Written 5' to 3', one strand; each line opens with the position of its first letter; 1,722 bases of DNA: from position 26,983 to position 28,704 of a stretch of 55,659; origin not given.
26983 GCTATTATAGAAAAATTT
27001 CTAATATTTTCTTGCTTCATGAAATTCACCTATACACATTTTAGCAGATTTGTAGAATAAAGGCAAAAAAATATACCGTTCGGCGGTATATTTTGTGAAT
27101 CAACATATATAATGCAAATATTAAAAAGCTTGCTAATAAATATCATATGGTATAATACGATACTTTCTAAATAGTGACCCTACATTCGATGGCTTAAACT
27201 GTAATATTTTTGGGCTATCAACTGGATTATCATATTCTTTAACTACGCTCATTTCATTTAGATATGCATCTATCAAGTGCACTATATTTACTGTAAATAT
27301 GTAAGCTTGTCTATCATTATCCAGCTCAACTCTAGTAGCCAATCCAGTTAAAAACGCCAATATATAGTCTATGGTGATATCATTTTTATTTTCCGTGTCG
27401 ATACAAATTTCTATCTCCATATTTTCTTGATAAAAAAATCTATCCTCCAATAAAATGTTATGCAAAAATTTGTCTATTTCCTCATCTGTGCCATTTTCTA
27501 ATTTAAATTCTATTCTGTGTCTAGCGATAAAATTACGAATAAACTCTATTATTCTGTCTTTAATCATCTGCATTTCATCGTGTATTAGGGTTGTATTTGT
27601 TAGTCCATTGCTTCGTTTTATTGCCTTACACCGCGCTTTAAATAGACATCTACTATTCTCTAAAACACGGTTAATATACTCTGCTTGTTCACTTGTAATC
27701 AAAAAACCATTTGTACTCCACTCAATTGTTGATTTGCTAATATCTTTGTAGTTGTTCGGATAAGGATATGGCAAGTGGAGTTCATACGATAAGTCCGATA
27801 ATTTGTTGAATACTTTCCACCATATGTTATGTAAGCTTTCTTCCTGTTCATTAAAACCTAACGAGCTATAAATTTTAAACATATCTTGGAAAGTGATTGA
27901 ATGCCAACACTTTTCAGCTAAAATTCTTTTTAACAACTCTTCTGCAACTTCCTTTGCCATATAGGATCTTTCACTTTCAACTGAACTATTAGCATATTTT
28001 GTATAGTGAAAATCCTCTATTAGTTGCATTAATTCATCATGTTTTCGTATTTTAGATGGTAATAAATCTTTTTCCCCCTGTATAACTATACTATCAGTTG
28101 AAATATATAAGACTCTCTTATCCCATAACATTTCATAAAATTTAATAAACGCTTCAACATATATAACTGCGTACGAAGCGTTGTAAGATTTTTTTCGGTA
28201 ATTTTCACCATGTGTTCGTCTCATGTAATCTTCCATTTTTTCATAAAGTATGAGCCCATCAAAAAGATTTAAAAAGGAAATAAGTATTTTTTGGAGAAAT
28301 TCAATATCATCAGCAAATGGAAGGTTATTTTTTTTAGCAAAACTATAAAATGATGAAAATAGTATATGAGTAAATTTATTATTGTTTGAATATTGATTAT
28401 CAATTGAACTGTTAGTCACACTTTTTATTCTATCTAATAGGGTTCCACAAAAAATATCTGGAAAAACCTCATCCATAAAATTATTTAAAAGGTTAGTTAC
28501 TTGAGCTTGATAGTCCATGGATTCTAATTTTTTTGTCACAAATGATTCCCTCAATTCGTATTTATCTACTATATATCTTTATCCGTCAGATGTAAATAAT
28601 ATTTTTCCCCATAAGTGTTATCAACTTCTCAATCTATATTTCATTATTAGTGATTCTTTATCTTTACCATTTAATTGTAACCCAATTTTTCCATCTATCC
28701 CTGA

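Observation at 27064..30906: Autonomous three-gene cassette of domain-less proteins wedged into the conserved spoIIP-yqxA / lepA-hemW block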

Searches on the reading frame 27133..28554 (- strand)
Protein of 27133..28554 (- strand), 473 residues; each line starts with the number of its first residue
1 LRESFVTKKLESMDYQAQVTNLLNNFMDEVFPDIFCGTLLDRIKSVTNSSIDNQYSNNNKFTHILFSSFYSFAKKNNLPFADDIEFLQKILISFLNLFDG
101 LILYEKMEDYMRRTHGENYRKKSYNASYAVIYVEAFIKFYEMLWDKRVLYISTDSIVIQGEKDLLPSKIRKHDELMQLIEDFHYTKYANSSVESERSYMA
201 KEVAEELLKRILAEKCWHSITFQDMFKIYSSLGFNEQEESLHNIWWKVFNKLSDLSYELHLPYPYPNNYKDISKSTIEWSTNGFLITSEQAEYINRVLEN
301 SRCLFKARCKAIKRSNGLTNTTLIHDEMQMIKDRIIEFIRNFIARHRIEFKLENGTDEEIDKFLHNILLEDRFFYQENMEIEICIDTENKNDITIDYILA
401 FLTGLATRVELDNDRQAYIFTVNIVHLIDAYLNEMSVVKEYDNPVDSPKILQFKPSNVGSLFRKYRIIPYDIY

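Call 3: search_protein_families(library=pfam, proteins=[window:27133-28554:-], max_evalue=1)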
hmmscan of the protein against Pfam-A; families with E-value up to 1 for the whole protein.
window:27133-28554:- (473 aa): 1 family
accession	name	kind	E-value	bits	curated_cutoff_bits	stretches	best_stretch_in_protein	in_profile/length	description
PF16725.10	Nucleolin_bd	-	0.099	12.9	27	1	38-85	11-58/70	Nucleolin binding domain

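Call 4: search_protein_families(library=padloc, proteins=[window:27133-28554:-], max_evalue=1)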
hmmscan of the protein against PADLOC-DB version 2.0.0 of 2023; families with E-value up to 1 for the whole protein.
window:27133-28554:- (473 aa): 0 families

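Call 5: search_protein_families(library=ncbifam, proteins=[window:27133-28554:-], max_evalue=1)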
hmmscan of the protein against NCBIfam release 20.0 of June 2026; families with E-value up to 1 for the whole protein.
window:27133-28554:- (473 aa): 1 family
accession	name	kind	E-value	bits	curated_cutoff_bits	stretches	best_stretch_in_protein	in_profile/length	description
NF041201.1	recomb_XisF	equivalog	0.0055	15.7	375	1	186-307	163-284/465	fdxN element excision recombinase XisF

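Call 6: search_protein_families(library=phrogs, proteins=[window:27133-28554:-], max_evalue=1)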
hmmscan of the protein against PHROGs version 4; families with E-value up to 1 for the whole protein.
window:27133-28554:- (473 aa): 2 families
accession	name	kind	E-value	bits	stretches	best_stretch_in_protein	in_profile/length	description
phrog_1505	-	unknown function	0.11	14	0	324-346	24-46/70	-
phrog_10834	-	unknown function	0.36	12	1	3-36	33-64/146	-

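Call 13: list_cluster_members(proteins=[P0001, P0002, window:27133-28539:-])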
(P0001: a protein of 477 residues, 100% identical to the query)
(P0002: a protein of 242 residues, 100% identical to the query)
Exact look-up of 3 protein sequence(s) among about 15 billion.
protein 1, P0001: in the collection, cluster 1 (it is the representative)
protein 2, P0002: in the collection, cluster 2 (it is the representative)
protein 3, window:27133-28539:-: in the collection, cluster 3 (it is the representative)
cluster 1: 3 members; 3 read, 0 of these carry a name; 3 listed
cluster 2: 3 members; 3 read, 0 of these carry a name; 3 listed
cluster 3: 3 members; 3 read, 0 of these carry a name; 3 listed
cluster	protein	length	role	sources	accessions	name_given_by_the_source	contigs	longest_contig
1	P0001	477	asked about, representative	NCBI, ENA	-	-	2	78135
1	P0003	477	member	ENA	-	-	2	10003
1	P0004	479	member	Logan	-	-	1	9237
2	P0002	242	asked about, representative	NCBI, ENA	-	-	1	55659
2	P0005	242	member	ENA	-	-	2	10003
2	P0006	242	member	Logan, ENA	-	-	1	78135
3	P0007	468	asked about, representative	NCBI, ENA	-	-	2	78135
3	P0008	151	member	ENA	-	-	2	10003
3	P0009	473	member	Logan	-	-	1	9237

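Call 45: find_homologous_proteins(query=A2, max_evalue=0.01)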
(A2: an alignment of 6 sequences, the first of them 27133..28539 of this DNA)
Query A2 (6 sequences) (468 aa, profile of the alignment): 3 proteins with E <= 0.01 among 8000 candidates.
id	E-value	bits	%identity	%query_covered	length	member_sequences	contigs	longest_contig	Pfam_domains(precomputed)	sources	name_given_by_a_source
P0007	3.6e-170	585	100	100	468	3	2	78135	-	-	-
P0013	6.4e-103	363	22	11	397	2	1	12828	-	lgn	-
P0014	4.4e-73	265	23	10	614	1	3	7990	-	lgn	-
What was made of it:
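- A word-indexed search added P0013 and P0014 (call 45).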

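Call 46: find_encoding_contigs(protein=P0014, flank=10000)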
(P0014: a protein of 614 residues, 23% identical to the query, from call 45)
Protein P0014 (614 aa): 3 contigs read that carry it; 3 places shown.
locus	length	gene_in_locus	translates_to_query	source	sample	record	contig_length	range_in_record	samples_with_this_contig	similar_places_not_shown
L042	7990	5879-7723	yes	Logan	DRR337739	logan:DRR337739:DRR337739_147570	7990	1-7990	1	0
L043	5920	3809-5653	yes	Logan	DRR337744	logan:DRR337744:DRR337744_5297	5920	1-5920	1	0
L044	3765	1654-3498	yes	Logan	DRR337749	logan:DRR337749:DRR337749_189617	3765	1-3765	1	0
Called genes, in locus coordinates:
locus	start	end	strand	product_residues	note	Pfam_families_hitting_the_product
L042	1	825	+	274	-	?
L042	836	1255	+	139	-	-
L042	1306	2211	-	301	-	PF01841:Transglut_core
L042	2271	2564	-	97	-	PF01649:Ribosomal_S20p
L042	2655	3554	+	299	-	PF07454:SpoIIP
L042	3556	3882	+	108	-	-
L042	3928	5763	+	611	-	-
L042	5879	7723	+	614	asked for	-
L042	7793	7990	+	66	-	?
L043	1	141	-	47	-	?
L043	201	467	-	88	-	PF01649:Ribosomal_S20p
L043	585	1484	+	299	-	PF07454:SpoIIP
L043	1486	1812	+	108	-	-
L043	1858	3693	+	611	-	-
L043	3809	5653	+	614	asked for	-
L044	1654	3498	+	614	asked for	-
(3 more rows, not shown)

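Call 66: predict_structure(alignment_id=A5)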
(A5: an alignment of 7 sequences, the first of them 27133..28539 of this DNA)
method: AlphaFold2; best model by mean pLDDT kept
length: 468 residues; sequences in the alignment: 7
mean_pLDDT: 75.8   pTM: 0.60
mean pLDDT of the five models: 75.8, 75.3, 75.0, 74.7, 71.4
residues with pLDDT >= 90: 45; 70-90: 289; 50-70: 95; < 50: 39
segments of 3 or more residues with pLDDT < 50: 1-5, 44-50, 439-454, 464-468
pLDDT, mean of each block of 10 residues (from residue 1): 54 90 88 79 48 71 90 86 87 69 60 57 67 86 85 84 84 80 66 81 81 76 79 65 85 81 75 69 79 82 75 69 92 88 81 89 65 80 81 88 84 89 89 69 41 47 44
secondary structure, 60 per line:
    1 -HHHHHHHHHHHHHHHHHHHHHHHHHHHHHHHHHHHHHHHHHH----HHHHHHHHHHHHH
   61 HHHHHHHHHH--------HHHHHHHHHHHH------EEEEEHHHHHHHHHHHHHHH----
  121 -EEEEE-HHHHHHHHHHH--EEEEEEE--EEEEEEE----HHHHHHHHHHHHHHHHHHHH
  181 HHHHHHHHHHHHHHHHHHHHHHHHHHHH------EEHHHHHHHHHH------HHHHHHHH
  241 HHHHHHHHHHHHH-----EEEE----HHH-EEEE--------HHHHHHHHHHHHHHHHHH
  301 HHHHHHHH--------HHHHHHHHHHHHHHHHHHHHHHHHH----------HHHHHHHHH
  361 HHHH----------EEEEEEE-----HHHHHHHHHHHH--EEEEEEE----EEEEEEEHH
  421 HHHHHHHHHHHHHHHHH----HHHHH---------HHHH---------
elements in order: H2-43 H48-70 H79-90 E97-101 H102-116 E122-126 H128-138 E141-147 E150-156 H161-208 H217-226 H233-253 E259-262 E271-274 H283-308 H317-341 H352-364 E375-381 H387-398 E401-407 E412-418 H419-437 H442-446 H456-459
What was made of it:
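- The model of C has pLDDT 75.8 and pTM 0.60 (call 66).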

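Call 70: fold_search(model_id=the predicted structure, library=pdb)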
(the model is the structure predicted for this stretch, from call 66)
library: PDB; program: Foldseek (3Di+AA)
matches with E <= 10: 270; with E <= 0.001: 0
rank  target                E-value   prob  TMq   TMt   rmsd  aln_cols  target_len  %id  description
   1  8yqu_C                3.3e-01  0.38  0.11  0.14   9.9       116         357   11  African swine fever virus RNA Polymerase-M1249L complex1 (released 2024-11-06)
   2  4ad9_A                6.5e-01  0.35  0.14  0.20  15.7       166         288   14  Crystal structure of human LACTB2. (released 2012-02-01)
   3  8yqt_C                7.6e-01  0.14  0.12  0.14  17.5       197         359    9  African swine fever virus RNA Polymerase-M1249L complex2 (released 2024-11-06)
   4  8a3t_T                9.3e-01  0.03  0.11  0.09  25.7       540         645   11  S. cerevisiae APC/C-Cdh1 complex (released 2022-08-31)
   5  8ure_A                9.7e-01  0.06  0.13  0.14  24.1       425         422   10  CryoEM Structure of Allosterically Switchable De Novo Protein sr312, in Open State with Effector Peptide (released 2024-08-14)
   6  8co1_A1               1.0e+00  0.04  0.10  0.08  49.8       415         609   11  Type II Secretion System (released 2024-04-10)
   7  6zd1                  1.1e+00  0.04  0.09  0.08  21.6       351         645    8  Structure of apo telomerase from Candida Tropicalis (released 2021-04-28)
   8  9dx7_D                1.1e+00  0.04  0.08  0.11  28.6       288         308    9  LRRC8A:D Conformation 1 (released 2024-11-27)
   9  9bcx_B                1.2e+00  0.15  0.12  0.13  15.8       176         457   14  Cryo-EM structure of the S. cerevisiae ORC-Cdc6-Mcm2-7-DNA complex with a fully closed Mcm2-Mcm5 DNA entry gate (released 2025-01-01)
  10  8d0b_E                1.2e+00  0.07  0.11  0.17  16.1       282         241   12  Human CST-DNA polymerase alpha/primase preinitiation complex bound to 4xTEL-foldback template (released 2022-06-22)
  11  9asb_Q                1.2e+00  0.05  0.09  0.06  21.9       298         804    9  Structure of human calcium-sensing receptor in complex with chimeric Gq (miniGisq) protein in nanodiscs (released 2024-04-17)
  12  5lev                  1.2e+00  0.04  0.11  0.13  24.0       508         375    9  Crystal structure of human UDP-N-acetylglucosamine-dolichyl-phosphate N-acetylglucosaminephosphotransferase (DPAGT1) (V2 (released 2016-12-28)
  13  8pol_A                1.3e+00  0.21  0.13  0.12  18.8       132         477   11  Crystal structure of Plasmodium falciparum Sub1 protease (released 2024-03-06)
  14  6fm9                  1.4e+00  0.04  0.12  0.14  23.5       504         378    9  Crystal structure of human UDP-N-acetylglucosamine-dolichyl-phosphate N-acetylglucosaminephosphotransferase (DPAGT1) (released 2018-02-28)
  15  5lmx_A                1.4e+00  0.02  0.08  0.04  28.5       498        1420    9  Monomeric RNA polymerase I at 4.9 A resolution (released 2017-03-22)
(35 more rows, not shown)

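Call 71: fold_search(model_id=the predicted structure, library=viral)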
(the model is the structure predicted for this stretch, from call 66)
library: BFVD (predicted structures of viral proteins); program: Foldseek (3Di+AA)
matches with E <= 10: 339; with E <= 0.001: 0
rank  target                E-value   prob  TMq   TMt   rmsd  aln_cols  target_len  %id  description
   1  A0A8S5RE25            7.9e-02  0.15  0.15  0.11  23.6       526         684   10  Peptidase [virus sp. ctqq75]
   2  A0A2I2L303            1.2e-01  0.41  0.15  0.26  23.3       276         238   11  Uncharacterized protein [Orpheovirus IHUMI-LCC2]
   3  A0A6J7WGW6            1.7e-01  0.08  0.11  0.11  34.6       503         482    9  Uncharacterized protein [uncultured Caudovirales phage]
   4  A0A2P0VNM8            2.6e-01  0.06  0.10  0.11  25.8       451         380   11  Uncharacterized protein [Tetraselmis virus 1]
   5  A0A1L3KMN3            3.3e-01  0.06  0.12  0.10  28.1       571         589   10  Nucleocapsid protein [Beihai hermit crab virus 3]
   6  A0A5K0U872            4.3e-01  0.28  0.13  0.13  15.1       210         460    8  DNA-dependent RNA polymerase 2 subunit Rpb3 [Yasminevirus sp. GU-2018]
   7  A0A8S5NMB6            4.3e-01  0.12  0.11  0.17  18.0       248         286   12  Uncharacterized protein [Siphoviridae sp. ctFbs2]
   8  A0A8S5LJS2            5.2e-01  0.15  0.15  0.21  16.0       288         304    7  Uncharacterized protein [Siphoviridae sp. ct3o911]
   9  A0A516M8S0            5.2e-01  0.08  0.13  0.14  31.9       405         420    7  (no name in the UniProt tables at hand)
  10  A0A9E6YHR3            5.5e-01  0.06  0.12  0.07  26.5       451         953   11  (no name in the UniProt tables at hand)
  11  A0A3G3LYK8            5.7e-01  0.20  0.09  0.06  10.5       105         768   11  Terminase [Brevibacterium phage Cantare]
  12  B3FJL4                6.3e-01  0.21  0.08  0.27  17.6       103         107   12  Uncharacterized protein [Pseudomonas phage 201phi2-1]
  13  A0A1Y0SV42            7.0e-01  0.38  0.11  0.35   7.3       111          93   12  Uncharacterized protein [Pseudomonas phage Noxifer]
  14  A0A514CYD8            7.0e-01  0.25  0.14  0.26  16.7       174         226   11  (no name in the UniProt tables at hand)
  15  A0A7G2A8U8            7.4e-01  0.08  0.13  0.12  18.9       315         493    9  DNA 3'-5' helicase [Human papillomavirus type 53]
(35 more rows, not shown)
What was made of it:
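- On Any solved or predicted viral protein fold: The model of C (pLDDT 75.8) gives best E 0.33 against PDB and 0.079 against BFVD, with TMq at or below 0.17 (calls 66, 70, 71).
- The best Foldseek hits have E 0.08-0.33 and TM at or below 0.15 (calls 70, 71).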

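Call 74: search_protein_families(library=pfam, proteins=[P0014, L042:3928-5763:+], max_evalue=0.1)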
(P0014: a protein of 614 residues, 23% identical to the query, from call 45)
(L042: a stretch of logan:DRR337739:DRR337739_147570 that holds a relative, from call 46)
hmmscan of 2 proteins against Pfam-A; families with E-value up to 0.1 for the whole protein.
P0014 (614 aa): 0 families

L042:3928-5763:+ (611 aa): 0 families

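Call 75: search_protein_families(library=padloc, proteins=[P0014, L042:3928-5763:+], max_evalue=0.1)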
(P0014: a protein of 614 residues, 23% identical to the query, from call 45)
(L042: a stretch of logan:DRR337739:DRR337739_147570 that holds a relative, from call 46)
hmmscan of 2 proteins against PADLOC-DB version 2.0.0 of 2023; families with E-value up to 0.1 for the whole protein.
P0014 (614 aa): 1 family
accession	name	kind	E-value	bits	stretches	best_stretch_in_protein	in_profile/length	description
PDLC05037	PDC-S55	-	0.00099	17.2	1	256-291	36-71/182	-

L042:3928-5763:+ (611 aa): 0 families
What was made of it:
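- On Known anti-phage defence systems (PADLOC-DB v2): Among six relatives the only hit is P0014 to PDC-S55, E 0.00099 over 36 residues (call 75).
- On Variable chromosomal hotspot / defence island: The cargo between yqxA and lepA matches nothing known (calls 3-6, 74, 75).
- No effector or known defence domain was found (calls 4, 75).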

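Call 85: search_solved_structures(query=A4, max_evalue=10)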
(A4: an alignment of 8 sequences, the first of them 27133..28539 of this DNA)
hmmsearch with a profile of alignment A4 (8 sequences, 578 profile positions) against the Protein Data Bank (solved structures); distinct sequences matched with E-value up to 10: 2.
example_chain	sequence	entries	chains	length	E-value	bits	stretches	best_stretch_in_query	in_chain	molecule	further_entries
3ogh_B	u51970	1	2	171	0.12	14.1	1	266-336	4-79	Protein yciE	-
6ms8_A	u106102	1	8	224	0.65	11.6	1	66-127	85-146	Chalcone-flavonone isomerase family protein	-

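Call 88: search_dna_similar(query=window:27133-28539:-, collection=phages, mode=protein, max_evalue=0.01, max_rows=10)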
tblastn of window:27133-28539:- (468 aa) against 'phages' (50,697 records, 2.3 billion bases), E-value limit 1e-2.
No match.

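Call 97: find_related_loci(query=window:27133-28539:-, collection=viral_contigs, flank=5000)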
Query window:27133-28539:- (468 aa) in viral_contigs; peptide patterns used: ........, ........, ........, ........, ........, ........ (x = any residue, [..] = any of these).
3 stretches matched a pattern, but none encodes a relative of the query by tblastn (E <= 1e-3).

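Call 100: find_related_loci(query=P0014, collection=viral_contigs, flank=5000)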
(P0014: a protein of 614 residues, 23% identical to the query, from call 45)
Query P0014 (614 aa) in viral_contigs; peptide patterns used: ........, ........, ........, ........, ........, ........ (x = any residue, [..] = any of these).
3 stretches matched a pattern, but none encodes a relative of the query by tblastn (E <= 1e-3).

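Call 104: search_protein_families(library=ncbifam, alignment_id=A4, max_evalue=0.01)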
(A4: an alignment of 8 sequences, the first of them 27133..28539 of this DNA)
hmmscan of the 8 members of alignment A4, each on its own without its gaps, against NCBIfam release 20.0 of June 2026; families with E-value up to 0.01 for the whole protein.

A. member 1, window:27133-28539:- (468 aa): 1 family
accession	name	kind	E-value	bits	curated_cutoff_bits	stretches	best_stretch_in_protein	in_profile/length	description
NF041201.1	recomb_XisF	equivalog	0.0054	15.7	375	1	181-302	163-284/465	fdxN element excision recombinase XisF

B. families by the number of members that match (of 8 scanned): 2 families
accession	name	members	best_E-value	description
NF008670.0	PRK11671.1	1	0.0023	membrane-bound lytic murein transglycosylase MltC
NF041201.1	recomb_XisF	1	0.0054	fdxN element excision recombinase XisF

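Call 105: search_protein_families(library=phrogs, alignment_id=A4, max_evalue=0.01)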
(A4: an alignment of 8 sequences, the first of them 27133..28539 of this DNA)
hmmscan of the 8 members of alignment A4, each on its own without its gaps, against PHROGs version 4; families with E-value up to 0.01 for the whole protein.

A. member 1, window:27133-28539:- (468 aa): 0 families

B. families by the number of members that match (of 8 scanned): 0 families
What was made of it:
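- No effector domain, no PADLOC, Pfam, NCBIfam or PHROGs match for any member (calls 3-6, 74, 75, 104, 105). PHROGs also gave nothing (calls 6, 105).
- Tried and rejected: No family is shared by more than one member (calls 3-6, 74, 75, 104, 105).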
